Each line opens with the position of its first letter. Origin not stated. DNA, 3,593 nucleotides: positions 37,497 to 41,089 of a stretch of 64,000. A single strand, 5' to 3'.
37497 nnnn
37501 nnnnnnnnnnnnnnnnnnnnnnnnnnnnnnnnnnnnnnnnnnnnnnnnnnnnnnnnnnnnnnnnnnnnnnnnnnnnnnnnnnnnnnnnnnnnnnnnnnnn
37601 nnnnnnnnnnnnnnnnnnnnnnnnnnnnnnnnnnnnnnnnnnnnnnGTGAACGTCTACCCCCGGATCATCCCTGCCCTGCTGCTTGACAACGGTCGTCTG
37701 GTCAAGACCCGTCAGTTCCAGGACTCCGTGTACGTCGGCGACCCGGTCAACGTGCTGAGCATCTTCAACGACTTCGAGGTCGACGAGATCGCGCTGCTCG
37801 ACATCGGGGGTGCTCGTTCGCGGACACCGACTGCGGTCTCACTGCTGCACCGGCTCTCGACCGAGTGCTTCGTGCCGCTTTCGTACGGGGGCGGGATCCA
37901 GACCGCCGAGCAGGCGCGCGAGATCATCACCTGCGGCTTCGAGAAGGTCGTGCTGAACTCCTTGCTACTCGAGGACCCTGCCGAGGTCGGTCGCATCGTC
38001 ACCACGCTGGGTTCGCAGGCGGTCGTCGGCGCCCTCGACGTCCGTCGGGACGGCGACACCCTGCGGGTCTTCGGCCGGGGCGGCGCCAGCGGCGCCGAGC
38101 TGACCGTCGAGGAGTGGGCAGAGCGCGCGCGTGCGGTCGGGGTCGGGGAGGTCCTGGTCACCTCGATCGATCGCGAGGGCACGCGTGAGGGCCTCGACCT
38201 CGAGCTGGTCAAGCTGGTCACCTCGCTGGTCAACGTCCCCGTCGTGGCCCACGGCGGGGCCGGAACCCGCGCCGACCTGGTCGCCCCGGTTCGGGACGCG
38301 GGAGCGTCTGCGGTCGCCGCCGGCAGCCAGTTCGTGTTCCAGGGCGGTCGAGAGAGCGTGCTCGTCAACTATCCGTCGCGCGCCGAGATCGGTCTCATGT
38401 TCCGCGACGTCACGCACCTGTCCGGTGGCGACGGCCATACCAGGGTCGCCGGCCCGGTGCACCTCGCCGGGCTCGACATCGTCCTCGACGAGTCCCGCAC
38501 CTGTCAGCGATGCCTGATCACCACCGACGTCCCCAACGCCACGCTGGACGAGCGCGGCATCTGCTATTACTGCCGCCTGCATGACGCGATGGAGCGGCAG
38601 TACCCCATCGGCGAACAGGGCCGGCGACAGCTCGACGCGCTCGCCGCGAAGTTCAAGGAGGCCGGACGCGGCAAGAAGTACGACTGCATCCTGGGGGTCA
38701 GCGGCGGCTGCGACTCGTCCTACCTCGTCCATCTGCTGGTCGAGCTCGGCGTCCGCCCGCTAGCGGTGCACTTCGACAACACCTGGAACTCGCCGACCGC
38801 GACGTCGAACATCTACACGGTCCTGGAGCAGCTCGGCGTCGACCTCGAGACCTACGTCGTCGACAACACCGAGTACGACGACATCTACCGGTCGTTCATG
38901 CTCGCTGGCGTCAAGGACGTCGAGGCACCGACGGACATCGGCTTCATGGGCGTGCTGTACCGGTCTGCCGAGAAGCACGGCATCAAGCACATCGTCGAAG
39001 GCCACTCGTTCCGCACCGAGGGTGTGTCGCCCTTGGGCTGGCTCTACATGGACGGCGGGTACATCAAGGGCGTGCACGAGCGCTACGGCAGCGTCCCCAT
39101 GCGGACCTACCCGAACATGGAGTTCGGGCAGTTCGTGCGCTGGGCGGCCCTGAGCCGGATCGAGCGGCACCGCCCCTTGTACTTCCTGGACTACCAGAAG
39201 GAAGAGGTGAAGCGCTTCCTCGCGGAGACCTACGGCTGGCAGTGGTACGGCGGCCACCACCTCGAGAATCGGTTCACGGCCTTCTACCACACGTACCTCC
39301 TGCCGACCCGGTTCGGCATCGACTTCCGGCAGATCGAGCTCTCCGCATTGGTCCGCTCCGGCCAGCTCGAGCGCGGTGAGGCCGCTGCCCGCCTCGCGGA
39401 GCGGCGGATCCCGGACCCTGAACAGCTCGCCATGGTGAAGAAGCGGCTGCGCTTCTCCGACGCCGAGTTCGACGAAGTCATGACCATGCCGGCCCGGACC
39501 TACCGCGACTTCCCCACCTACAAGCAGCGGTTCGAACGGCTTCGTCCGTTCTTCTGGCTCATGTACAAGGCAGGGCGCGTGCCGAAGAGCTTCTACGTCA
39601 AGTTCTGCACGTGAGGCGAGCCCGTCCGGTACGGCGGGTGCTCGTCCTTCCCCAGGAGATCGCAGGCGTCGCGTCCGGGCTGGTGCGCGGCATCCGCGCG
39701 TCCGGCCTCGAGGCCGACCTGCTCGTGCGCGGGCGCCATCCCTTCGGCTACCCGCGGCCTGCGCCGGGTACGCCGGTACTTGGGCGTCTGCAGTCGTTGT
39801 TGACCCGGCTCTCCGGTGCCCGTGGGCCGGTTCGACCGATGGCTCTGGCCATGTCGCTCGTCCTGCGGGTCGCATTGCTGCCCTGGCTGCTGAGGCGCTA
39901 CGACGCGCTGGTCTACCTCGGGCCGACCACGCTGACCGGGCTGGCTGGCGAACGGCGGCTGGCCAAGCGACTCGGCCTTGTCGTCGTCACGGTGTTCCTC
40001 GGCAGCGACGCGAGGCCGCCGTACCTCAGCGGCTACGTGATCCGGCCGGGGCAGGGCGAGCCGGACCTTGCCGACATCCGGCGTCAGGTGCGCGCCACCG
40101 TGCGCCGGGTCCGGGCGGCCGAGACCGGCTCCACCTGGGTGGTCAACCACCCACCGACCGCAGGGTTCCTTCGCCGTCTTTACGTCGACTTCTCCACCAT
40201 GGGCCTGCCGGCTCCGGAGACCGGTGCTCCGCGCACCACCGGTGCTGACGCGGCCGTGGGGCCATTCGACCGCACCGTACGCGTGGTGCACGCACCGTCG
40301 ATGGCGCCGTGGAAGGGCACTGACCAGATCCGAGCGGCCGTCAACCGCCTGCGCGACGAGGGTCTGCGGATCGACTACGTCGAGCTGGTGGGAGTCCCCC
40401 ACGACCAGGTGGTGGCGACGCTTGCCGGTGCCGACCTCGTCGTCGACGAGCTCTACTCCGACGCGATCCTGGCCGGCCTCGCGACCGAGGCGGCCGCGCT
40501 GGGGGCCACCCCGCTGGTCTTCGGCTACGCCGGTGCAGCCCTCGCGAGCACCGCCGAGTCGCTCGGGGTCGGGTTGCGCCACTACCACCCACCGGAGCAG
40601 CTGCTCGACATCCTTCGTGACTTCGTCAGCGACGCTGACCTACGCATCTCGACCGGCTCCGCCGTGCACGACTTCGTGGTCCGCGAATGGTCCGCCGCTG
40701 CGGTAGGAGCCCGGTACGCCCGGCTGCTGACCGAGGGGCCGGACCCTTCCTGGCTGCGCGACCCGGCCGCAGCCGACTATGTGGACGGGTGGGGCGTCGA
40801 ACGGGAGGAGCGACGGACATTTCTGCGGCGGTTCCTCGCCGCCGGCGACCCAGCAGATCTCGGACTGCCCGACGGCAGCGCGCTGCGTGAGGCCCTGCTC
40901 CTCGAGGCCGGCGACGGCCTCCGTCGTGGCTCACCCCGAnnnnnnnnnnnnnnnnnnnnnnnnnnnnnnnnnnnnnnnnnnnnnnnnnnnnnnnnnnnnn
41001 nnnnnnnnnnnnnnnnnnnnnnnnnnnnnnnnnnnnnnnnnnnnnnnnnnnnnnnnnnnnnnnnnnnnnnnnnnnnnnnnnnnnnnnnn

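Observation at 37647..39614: Natural HisF-like barrel fused to an N-acetyl-sugar amidotransferase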

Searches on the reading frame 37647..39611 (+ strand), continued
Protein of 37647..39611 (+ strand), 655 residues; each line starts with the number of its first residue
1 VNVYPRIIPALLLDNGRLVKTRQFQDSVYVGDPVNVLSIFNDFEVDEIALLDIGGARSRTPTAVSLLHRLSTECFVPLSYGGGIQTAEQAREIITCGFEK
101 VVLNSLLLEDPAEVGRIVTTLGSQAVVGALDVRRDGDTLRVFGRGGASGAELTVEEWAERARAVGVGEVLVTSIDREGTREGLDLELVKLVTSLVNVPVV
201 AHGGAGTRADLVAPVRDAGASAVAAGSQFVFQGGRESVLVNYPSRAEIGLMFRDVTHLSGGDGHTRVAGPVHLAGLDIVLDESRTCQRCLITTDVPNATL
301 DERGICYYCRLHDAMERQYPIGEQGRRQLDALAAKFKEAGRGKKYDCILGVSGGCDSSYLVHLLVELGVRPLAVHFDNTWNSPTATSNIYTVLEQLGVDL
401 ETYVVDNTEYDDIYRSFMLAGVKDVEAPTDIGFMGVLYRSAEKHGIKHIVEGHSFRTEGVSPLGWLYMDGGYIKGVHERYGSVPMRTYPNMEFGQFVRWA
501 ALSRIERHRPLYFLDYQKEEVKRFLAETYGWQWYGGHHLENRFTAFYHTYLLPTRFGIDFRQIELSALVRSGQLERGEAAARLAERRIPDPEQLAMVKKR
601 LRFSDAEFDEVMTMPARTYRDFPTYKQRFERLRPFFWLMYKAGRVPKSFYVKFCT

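Call 76: find_encoding_contigs(protein=P0131, flank=4000, max_places=1)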
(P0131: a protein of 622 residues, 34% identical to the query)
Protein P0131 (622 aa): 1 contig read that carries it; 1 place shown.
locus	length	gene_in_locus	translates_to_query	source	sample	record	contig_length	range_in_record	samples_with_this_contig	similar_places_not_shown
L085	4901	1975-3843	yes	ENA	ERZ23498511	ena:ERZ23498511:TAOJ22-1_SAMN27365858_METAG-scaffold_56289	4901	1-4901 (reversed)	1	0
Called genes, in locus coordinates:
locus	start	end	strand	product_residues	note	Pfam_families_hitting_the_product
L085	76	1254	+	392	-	PF13440:Polysacc_synt_3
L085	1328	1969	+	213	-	PF00117:GATase, PF07685:GATase_3 (weak), PF07722:Peptidase_C26 (faint)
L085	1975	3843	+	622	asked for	PF00977:His_biosynth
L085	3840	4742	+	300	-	PF04794:YdjC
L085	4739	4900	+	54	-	?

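Call 77: find_encoding_contigs(protein=P0288, flank=4000, max_places=1)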
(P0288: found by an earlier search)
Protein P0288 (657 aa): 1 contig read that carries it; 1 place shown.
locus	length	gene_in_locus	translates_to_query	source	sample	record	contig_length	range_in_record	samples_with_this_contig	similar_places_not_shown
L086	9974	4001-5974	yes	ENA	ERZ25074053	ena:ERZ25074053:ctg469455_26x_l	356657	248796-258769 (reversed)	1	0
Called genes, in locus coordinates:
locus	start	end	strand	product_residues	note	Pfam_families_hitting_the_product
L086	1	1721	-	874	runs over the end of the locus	PF01656:CbiA (weak), PF10609:ParA (weak), PF13614:AAA_31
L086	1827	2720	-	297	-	PF13439:Glyco_transf_4 (weak), PF13579:Glyco_trans_4_4 (weak), PF00534:Glycos_transf_1, PF13692:Glyco_trans_1_4, PF13524:Glyco_trans_1_2 (weak)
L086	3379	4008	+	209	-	PF00117:GATase, PF01174:SNO (weak), PF07685:GATase_3 (weak)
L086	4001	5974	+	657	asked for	PF00977:His_biosynth, PF03060:NMO (weak)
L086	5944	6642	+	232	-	PF13439:Glyco_transf_4, PF13579:Glyco_trans_4_4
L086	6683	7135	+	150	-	PF13692:Glyco_trans_1_4 (weak)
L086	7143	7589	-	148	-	-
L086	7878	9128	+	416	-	PF00872:Transposase_mut, PF10551:MULE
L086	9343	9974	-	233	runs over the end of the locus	-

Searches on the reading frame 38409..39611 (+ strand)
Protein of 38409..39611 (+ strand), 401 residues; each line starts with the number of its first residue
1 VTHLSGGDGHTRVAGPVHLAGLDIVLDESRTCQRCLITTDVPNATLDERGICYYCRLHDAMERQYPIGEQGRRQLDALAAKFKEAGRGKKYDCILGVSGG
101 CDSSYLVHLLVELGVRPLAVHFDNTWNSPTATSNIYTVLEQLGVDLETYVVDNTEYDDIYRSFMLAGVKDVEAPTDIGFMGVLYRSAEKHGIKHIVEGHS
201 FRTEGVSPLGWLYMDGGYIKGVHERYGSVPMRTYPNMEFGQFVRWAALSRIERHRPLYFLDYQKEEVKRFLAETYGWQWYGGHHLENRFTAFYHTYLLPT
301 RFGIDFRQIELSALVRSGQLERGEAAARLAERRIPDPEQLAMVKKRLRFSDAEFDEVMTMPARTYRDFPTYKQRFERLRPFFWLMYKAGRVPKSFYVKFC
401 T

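Call 18: search_solved_structures(query=window:38409-39611:+, max_evalue=0.01, show_alignments=1)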
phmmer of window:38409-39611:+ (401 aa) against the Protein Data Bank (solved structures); distinct sequences matched with E-value up to 0.01: 1.
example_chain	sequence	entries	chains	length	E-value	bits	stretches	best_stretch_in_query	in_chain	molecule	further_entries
8wex_A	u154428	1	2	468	3.9e-09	39.3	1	46-138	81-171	N-acetyl sugar amidotransferase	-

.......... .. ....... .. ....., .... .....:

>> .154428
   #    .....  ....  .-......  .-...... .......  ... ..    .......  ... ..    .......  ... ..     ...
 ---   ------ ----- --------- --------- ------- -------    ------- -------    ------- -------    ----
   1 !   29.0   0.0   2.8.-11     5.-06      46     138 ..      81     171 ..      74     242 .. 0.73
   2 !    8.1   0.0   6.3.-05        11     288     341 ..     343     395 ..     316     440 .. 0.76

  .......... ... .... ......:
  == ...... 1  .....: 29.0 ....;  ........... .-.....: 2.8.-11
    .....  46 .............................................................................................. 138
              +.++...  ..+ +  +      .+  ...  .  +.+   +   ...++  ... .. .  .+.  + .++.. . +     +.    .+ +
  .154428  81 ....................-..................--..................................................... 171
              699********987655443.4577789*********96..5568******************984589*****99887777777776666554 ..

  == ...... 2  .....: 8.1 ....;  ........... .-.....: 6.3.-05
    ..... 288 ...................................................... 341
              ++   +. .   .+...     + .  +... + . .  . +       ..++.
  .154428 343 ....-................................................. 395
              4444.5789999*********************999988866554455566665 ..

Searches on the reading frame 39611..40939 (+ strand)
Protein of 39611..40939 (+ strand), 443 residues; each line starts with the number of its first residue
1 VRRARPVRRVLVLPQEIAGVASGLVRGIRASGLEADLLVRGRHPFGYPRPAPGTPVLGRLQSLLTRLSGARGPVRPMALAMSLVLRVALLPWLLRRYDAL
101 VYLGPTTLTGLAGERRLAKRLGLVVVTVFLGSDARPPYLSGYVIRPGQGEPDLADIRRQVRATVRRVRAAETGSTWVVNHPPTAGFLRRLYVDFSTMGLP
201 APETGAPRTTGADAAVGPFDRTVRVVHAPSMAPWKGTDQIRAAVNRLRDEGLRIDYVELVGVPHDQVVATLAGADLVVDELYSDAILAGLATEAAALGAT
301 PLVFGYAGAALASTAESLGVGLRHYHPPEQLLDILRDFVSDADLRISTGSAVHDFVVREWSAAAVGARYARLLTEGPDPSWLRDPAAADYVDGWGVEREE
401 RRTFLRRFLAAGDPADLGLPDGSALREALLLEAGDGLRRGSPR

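Call 3: search_protein_families(library=pfam, proteins=[window:39611-40939:+], max_evalue=0.01)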
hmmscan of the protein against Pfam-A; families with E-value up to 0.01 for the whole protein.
window:39611-40939:+ (443 aa): 0 families

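Call 4: search_protein_families(library=ncbifam, proteins=[window:39611-40939:+], max_evalue=0.01)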
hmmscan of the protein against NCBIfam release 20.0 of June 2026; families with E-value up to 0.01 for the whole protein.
window:39611-40939:+ (443 aa): 1 family
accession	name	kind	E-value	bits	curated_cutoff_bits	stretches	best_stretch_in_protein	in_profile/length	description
NF038229.1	Glyco4_Geo_Pelo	equivalog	0.00029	20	400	1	261-374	225-334/338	GPMC system family 4 glycosyltransferase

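Call 62: find_homologous_proteins(query=window:39611-40939:+, max_evalue=0.00001)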
Query window:39611-40939:+ (443 aa): 33 proteins with E <= 0.00001 among 8000 candidates.
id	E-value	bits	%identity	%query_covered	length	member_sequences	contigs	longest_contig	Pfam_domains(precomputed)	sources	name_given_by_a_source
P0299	9.2e-284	959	100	100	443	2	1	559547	-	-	-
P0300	5.5e-156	538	63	95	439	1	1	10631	-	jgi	jgi:hypothetical protein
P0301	4.8e-139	482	58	97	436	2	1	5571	-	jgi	jgi:glycosyltransferase involved in cell wall biosynthesis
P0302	2.3e-111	391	58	77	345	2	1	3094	-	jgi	jgi:hypothetical protein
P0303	2.2e-97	345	45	96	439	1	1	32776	-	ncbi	-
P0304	3.9e-96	341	54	77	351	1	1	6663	-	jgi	jgi:hypothetical protein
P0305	8.1e-90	320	58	63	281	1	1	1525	-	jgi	jgi:hypothetical protein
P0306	1.6e-84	302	44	96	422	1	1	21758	-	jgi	jgi:hypothetical protein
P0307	1.9e-79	286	42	97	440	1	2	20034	-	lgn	-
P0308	2.0e-77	279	42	91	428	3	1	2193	-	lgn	-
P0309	4.9e-74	268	39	97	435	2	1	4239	-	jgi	jgi:hypothetical protein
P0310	2.6e-57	213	40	79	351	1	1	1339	-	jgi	jgi:hypothetical protein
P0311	7.9e-55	205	35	95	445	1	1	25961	-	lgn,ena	-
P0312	2.3e-54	203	35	95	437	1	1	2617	-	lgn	-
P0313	3.2e-53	199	36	96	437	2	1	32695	PF13439.13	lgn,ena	-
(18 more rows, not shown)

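Call 70: predict_structure(alignment_id=A2)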
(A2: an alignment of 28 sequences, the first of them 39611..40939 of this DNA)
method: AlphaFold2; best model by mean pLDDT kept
length: 443 residues; sequences in the alignment: 28
mean_pLDDT: 92.2   pTM: 0.92
mean pLDDT of the five models: 92.2, 91.2, 91.0, 90.7, 90.2
residues with pLDDT >= 90: 386; 70-90: 30; 50-70: 12; < 50: 15
segments of 3 or more residues with pLDDT < 50: 211-217, 437-443
pLDDT, mean of each block of 10 residues (from residue 1): 85 91 96 96 85 93 93 95 96 97 94 96 97 94 90 97 97 97 96 96 65 48 95 95 98 97 92 96 94 96 95 92 97 98 96 96 97 97 95 95 96 96 95 67 38
secondary structure, 60 per line:
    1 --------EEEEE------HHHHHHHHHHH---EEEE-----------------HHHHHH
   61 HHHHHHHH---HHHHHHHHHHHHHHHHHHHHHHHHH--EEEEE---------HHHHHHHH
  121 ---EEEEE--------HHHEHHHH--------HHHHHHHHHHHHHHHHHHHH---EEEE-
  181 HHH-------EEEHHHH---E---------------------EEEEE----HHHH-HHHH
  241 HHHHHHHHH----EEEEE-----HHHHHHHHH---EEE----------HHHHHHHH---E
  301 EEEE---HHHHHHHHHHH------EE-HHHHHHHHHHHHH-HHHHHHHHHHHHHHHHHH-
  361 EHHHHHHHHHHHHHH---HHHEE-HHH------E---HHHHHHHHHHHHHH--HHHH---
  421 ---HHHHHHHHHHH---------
elements in order: E9-13 H20-30 E34-37 H55-68 H72-96 E99-103 H113-120 E124-128 H141-144 H153-172 E176-179 E191-193 H194-197 E223-227 H232-235 H237-249 E254-258 H264-272 E276-278 H289-296 E300-304 H308-318 H328-340 H342-359 H362-375 H398-411 H414-417 H424-434

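Call 72: fold_search(model_id=the predicted structure, library=pdb)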
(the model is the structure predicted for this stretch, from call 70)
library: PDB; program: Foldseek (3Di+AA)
matches with E <= 10: 1499; with E <= 0.001: 143
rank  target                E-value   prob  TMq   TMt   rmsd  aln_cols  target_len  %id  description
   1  3c4q_A                3.2e-08  1.00  0.51  0.57   7.1       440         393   14  Structure of the retaining glycosyltransferase MshA : The first step in mycothiol biosynthesis. Organism : Corynebacte (released 2008-04-01)
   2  3c48_B                6.1e-08  1.00  0.34  0.37  12.6       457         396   14  Structure of the retaining glycosyltransferase MshA: The first step in mycothiol biosynthesis. Organism: Corynebacteri (released 2008-03-25)
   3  4rig_B                1.2e-07  1.00  0.35  0.42  12.5       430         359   14  Chimeric Glycosyltransferase LanGT2S8Ac (released 2015-01-28)
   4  3c4q_B                1.5e-07  1.00  0.52  0.57   7.1       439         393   14  Structure of the retaining glycosyltransferase MshA : The first step in mycothiol biosynthesis. Organism : Corynebacte (released 2008-04-01)
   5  2iyf_B                1.7e-07  1.00  0.34  0.37  11.0       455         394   15  The crystal structure of macrolide glycosyltransferases: A blueprint for antibiotic engineering (released 2007-03-27)
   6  8ahe_A                2.4e-07  1.00  0.45  0.52   7.9       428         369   13  PAC-FragmentDEL: Photoactivated covalent capture of DNA encoded fragments for hit discovery (released 2022-09-14)
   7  2bis_A                2.8e-07  1.00  0.50  0.50   8.6       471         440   12  Structure of glycogen synthase from Pyrococcus abyssi (released 2005-11-28)
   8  5du2_A                2.9e-07  1.00  0.40  0.46   9.5       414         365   13  Structural analysis of EspG2 glycosyltransferase (released 2015-10-14)
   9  6kqx                  3.4e-07  1.00  0.38  0.49   8.5       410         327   11  Crystal structure of Yijc from B. subtilis in complex with UDP (released 2020-09-30)
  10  5enz_B                4.1e-07  1.00  0.40  0.46   8.2       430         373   12  S. aureus MnaA-UDP co-structure (released 2016-04-27)
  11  3fro_A                4.3e-07  1.00  0.50  0.50   9.6       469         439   14  Crystal structure of Pyrococcus abyssi glycogen synthase with open and closed conformations (released 2010-01-12)
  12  6j31_C                4.3e-07  1.00  0.38  0.42   9.7       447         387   15  Crystal Structure Analysis of the Glycotransferase of kitacinnamycin (released 2020-01-15)
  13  5enz_A                4.8e-07  1.00  0.38  0.45  10.4       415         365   12  S. aureus MnaA-UDP co-structure (released 2016-04-27)
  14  3h4t                  5.0e-07  1.00  0.37  0.40  14.5       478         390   15  Chimeric Glycosyltransferase for the generation of novel natural products - GtfAH1 in complex with UDP-2F-Glc (released 2009-07-28)
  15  4n9w                  5.3e-07  1.00  0.43  0.52  10.2       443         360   13  Crystal structure of phosphatidyl mannosyltransferase PimA (released 2014-11-12)
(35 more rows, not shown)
